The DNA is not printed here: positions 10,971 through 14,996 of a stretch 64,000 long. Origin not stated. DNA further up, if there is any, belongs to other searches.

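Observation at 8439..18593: Orphan SctQ/FliN-type SpoA gene embedded in an operon with two giant TPR/transglutaminase-like proteins and an unknown lipoprotein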

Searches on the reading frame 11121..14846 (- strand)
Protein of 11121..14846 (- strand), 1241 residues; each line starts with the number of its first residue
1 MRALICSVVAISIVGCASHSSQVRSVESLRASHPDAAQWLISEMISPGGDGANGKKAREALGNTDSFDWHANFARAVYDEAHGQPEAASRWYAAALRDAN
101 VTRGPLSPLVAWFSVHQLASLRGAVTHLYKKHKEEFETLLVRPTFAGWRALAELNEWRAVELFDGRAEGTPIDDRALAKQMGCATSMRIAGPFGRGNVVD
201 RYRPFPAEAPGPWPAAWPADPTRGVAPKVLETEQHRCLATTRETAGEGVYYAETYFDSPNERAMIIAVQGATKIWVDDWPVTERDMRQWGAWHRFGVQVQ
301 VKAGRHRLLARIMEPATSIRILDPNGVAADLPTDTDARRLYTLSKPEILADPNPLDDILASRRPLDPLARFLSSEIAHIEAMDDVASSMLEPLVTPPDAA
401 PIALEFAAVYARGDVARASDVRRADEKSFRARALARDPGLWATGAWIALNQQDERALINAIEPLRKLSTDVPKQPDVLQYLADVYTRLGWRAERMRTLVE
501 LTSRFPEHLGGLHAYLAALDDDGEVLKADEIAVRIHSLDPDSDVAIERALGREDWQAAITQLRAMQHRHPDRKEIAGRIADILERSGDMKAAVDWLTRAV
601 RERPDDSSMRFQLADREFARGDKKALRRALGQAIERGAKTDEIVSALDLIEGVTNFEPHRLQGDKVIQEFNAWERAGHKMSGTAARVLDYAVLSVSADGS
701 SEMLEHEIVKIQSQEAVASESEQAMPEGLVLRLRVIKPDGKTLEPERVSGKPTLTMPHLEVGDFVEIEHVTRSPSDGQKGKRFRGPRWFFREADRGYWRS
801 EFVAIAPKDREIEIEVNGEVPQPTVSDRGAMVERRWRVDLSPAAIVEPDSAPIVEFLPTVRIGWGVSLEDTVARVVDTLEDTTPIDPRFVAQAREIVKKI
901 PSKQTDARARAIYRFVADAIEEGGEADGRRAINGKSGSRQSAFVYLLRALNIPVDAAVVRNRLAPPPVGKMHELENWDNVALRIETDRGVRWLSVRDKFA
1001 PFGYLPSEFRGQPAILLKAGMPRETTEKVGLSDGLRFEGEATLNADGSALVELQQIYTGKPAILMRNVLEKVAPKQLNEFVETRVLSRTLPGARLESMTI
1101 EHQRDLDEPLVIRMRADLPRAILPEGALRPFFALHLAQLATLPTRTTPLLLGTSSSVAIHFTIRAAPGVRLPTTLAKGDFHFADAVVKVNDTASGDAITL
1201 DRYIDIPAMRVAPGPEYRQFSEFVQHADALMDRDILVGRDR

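Call 5: search_protein_families(library=pfam, proteins=[window:11121-14846:-], max_evalue=0.1)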
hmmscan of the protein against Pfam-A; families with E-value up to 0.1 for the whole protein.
window:11121-14846:- (1241 aa): 12 families
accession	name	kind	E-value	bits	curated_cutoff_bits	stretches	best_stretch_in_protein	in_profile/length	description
PF13428.12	TPR_14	-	8.6e-09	35.7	23.5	1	579-615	7-43/44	Tetratricopeptide repeat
PF14559.12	TPR_19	-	5.8e-08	33.4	25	1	549-608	1-60/68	Tetratricopeptide repeat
PF13432.12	TPR_16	-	3.2e-07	31.1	32.7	1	548-606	6-64/65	Tetratricopeptide repeat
PF12969.12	DUF3857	-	6.9e-06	26.6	24.6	1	754-843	82-168/170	Domain of Unknown Function with PDB structure (DUF3857)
PF20225.4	DUF6584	-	0.0018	18.8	27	0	546-595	10-59/171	Family of unknown function (DUF6584)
PF20308.4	TPR-S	-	0.0028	18.6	27.6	0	554-605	1-52/102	Tetratricopeptide Repeats-Sensor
PF13424.12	TPR_12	-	0.0043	17.7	30.1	0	555-600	26-72/77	Tetratricopeptide repeat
PF07719.23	TPR_2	-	0.0052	17.3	27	0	578-606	6-34/34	Tetratricopeptide repeat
PF19599.4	DUF6104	-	0.019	15.6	27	0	488-523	22-57/58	Family of unknown function (DUF6104)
PF13181.12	TPR_8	-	0.019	15.5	25.7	0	577-606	5-34/34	Tetratricopeptide repeat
PF14561.12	TPR_20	-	0.022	15.5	25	0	593-628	8-43/90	Tetratricopeptide repeat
PF13176.12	TPR_7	-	0.037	14.6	27.9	0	578-606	4-34/36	Tetratricopeptide repeat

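Call 6: search_protein_families(library=ncbifam, proteins=[window:11121-14846:-], max_evalue=0.1)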
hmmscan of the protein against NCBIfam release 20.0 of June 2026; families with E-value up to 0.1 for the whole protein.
window:11121-14846:- (1241 aa): 7 families
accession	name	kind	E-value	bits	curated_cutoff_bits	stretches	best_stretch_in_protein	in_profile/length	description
TIGR02917.1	PEP_TPR_lipo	equivalog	8e-08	30.6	312.2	1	447-625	607-788/899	XrtA/PEP-CTERM system TPR-repeat protein PrsT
NF008757.0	PRK11788.1-5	equivalog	0.00034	19.9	363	1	550-649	225-324/388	lipopolysaccharide assembly protein LapB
NF033920.0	C39_PA2778_fam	equivalog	0.00087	18.8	150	1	546-635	163-252/255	PA2778 family cysteine peptidase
NF007302.0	PRK09782.1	equivalog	0.0052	14.8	1223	1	553-634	593-673/990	phage receptor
NF040959.1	MamA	equivalog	0.0054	16.2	200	1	518-609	80-175/204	magnetosome protein MamA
NF052400.1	M48_BAM_BepA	equivalog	0.029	13.1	570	1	543-646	345-448/483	beta-barrel assembly-enhancing protease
NF008520.0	PRK11447.1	equivalog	0.055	11.2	858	0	558-633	592-663/1157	cellulose synthase complex outer membrane protein BcsC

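Call 95: search_protein_families(library=padloc, proteins=[window:11121-14846:-], max_evalue=0.01)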
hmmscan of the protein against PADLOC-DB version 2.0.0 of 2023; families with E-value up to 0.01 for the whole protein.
window:11121-14846:- (1241 aa): 0 families
